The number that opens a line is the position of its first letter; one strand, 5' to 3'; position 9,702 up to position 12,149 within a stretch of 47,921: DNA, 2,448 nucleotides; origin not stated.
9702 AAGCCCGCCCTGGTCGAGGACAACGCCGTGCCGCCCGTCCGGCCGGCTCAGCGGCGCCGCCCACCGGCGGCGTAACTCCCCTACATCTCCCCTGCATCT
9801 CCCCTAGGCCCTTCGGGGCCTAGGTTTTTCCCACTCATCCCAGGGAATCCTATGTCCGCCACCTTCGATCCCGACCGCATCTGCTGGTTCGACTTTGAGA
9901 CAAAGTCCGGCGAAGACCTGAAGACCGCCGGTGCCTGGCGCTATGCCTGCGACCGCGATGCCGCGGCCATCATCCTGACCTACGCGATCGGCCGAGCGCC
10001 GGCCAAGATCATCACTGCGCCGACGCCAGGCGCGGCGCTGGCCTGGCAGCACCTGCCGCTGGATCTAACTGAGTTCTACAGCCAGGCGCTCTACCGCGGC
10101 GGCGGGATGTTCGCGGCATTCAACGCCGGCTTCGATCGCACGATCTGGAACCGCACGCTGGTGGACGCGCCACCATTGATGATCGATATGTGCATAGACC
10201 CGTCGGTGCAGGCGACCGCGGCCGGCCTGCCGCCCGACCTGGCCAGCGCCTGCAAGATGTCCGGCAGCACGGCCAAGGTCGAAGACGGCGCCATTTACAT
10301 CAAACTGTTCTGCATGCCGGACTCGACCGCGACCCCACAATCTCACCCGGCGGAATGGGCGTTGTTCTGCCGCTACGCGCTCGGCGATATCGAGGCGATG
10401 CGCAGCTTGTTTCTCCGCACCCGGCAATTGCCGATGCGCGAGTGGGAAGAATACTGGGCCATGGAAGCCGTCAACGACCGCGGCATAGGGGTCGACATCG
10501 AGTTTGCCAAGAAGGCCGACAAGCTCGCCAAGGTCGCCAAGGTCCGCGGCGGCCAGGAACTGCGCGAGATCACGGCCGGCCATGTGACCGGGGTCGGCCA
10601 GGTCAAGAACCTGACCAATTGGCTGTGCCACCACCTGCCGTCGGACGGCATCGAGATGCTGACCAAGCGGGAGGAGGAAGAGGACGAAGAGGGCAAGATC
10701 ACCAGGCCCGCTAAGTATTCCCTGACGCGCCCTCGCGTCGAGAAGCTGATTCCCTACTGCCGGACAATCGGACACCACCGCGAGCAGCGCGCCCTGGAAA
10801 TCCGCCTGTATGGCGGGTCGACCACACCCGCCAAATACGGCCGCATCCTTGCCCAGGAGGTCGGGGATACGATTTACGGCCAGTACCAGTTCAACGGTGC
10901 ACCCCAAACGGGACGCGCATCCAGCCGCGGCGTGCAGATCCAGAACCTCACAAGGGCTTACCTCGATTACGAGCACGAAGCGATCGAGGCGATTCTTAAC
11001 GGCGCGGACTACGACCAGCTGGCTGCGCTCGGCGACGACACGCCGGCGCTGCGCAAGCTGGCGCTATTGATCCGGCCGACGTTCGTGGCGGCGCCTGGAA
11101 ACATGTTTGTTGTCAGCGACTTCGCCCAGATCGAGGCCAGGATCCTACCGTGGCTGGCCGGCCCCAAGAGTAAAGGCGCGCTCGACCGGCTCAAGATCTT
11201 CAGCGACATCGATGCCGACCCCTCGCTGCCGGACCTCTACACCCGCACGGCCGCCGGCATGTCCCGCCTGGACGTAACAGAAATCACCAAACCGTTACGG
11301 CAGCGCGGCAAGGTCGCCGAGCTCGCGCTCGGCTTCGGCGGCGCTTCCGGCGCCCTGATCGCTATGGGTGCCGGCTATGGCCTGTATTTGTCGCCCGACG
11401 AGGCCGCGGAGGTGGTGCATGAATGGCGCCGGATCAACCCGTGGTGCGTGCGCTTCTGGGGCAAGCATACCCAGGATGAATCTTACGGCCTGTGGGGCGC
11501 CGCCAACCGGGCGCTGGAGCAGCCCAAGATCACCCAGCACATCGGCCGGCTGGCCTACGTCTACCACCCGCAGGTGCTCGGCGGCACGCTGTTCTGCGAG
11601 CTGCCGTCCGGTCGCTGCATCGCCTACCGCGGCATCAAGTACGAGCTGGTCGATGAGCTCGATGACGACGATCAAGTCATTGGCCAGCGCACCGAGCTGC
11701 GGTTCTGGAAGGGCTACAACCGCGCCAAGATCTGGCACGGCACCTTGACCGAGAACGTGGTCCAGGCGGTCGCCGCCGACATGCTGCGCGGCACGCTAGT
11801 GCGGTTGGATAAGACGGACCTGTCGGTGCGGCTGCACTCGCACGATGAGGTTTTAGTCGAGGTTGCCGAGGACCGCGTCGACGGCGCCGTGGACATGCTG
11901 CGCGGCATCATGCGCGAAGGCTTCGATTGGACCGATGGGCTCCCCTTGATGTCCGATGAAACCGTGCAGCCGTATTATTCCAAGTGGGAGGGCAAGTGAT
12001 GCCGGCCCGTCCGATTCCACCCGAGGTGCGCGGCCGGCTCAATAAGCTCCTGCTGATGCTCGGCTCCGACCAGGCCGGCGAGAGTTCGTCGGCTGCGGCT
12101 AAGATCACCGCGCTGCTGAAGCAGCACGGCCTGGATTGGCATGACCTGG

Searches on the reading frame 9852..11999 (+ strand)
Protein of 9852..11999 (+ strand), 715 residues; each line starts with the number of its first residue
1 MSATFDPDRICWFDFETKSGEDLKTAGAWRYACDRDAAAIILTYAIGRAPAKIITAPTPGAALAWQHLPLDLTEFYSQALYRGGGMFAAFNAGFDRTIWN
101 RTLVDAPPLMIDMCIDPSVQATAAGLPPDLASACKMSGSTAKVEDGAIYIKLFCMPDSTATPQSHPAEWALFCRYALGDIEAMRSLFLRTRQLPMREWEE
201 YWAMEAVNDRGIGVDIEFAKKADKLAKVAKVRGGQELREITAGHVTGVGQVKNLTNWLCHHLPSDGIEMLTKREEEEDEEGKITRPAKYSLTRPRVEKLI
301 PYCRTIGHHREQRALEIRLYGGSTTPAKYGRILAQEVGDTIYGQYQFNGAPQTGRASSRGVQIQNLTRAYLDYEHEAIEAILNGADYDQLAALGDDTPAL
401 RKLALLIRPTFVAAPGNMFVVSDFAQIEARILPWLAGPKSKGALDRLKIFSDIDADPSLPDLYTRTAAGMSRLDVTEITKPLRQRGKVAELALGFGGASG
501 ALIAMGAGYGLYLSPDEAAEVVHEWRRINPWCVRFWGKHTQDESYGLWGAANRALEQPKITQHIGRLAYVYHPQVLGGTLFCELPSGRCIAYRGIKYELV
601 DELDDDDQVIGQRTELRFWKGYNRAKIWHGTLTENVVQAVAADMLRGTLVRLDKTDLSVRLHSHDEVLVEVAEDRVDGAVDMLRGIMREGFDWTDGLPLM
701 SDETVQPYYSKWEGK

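Call 14: search_protein_families(library=phrogs, proteins=[window:9852-11999:+], max_evalue=0.001)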
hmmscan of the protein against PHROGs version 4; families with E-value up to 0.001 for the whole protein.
window:9852-11999:+ (715 aa): 3 families
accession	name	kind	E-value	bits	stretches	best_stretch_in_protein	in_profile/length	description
phrog_17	-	DNA, RNA and nucleotide metabolism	9.9e-78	263.3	1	8-705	670-1226/1445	DNA polymerase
phrog_10285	-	DNA, RNA and nucleotide metabolism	1.2e-48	166.8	1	364-711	2-320/321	DNA polymerase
phrog_7766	-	DNA, RNA and nucleotide metabolism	1.2e-28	100.7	1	516-711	6-185/186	DNA polymerase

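Call 45: search_dna_similar(query=window:9852-11996:+, collection=phages, mode=protein, max_evalue=1e-10, max_rows=15)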
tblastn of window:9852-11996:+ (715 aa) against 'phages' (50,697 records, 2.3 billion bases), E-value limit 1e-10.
Records with a match: 990; places in all: 990; records where one place covers at least 80% of the query: 602.
Best place of each record, by identity: <60% 990.
By first word of the organism name: Escherichia 148; Streptococcus 130; Bacteroides 105; Salmonella 85; Staphylococcus 84; Xanthomonas 40; Paenibacillus 24; Phocaeicola 24; Bacteriophage 19; Proteus 18; and 84 more.
By host as written in the record: - 80; Escherichia coli 74; Staphylococcus aureus 32; Salmonella enterica subsp. enterica serovar Typhimurium 23; Salmonella enterica 18; Corynebacterium xerosis 13; Xanthomonas oryzae pv. oryzae 12; Proteus mirabilis 12; and 431 more.
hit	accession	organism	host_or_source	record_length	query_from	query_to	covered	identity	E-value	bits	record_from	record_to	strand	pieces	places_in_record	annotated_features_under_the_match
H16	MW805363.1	Octadecabacter Antarctic BD virus 1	Octadecabacter sp. strain IceBac 419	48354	6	711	96%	37.3%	5e-49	370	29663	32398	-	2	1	DNA polymerase (x2) | hypothetical protein (x2)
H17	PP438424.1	Microcystis phage Mel-JY33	Microcystis elabens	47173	6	711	99%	35.4%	2e-97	336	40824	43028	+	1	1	DNA polymerase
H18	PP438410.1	Nostoc phage Nsp-JY18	Nostoc sp.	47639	6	711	99%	35.2%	3e-96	332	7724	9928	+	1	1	DNA polymerase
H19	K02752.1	Bacillus phage SPO2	-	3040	13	711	98%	31.2%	1e-54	208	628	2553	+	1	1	DNA polymerase (gene L; ttg start codon)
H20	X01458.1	Bacillus phage SPO2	-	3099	13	711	98%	31.2%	1e-54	208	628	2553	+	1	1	unnamed protein product; SP02 DNA polymerase (aa 1-648)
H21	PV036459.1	phage IMGVR 517045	human feces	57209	9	711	98%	30.0%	5e-53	204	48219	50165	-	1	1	DNA polymerase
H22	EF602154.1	Burkholderia phage BcepNY3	Burkholderia cenocepacia HI2424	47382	8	699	97%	30.4%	3e-39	162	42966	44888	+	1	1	DNA polymerase I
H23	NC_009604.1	Burkholderia phage BcepNY3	Burkholderia cenocepacia HI2424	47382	8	699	97%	30.4%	3e-39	162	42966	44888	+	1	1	DNA polymerase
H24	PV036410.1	Lachnospiraceae phage NatCom_40364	Lachnospiraceae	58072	13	711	98%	29.9%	3e-54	208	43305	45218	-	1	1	DNA polymerase | hypothetical protein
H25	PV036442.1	Coprococcus phage NatCom_29765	Coprococcus sp.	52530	13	711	98%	29.7%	3e-53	205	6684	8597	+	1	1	DNA polymerase | hypothetical protein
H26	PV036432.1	Coprococcus phage NatCom_22372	Coprococcus sp.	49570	13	711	98%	29.7%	4e-53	205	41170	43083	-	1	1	DNA polymerase | hypothetical protein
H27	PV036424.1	Coprococcus phage NatCom_10489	Coprococcus sp.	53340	13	711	98%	29.5%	1e-52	203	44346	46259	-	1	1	DNA polymerase | hypothetical protein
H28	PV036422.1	Agathobacter phage NatCom_13861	Agathobacter sp.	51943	13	711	98%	29.4%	9e-51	197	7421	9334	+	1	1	DNA polymerase | hypothetical protein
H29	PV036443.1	Dorea phage NatCom_31361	Dorea sp.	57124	13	711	98%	29.2%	1e-50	197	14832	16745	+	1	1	hypothetical protein (x2)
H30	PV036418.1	Agathobacter phage NatCom_6238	Agathobacter sp.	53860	13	711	98%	29.2%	1e-50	197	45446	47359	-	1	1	DNA polymerase | hypothetical protein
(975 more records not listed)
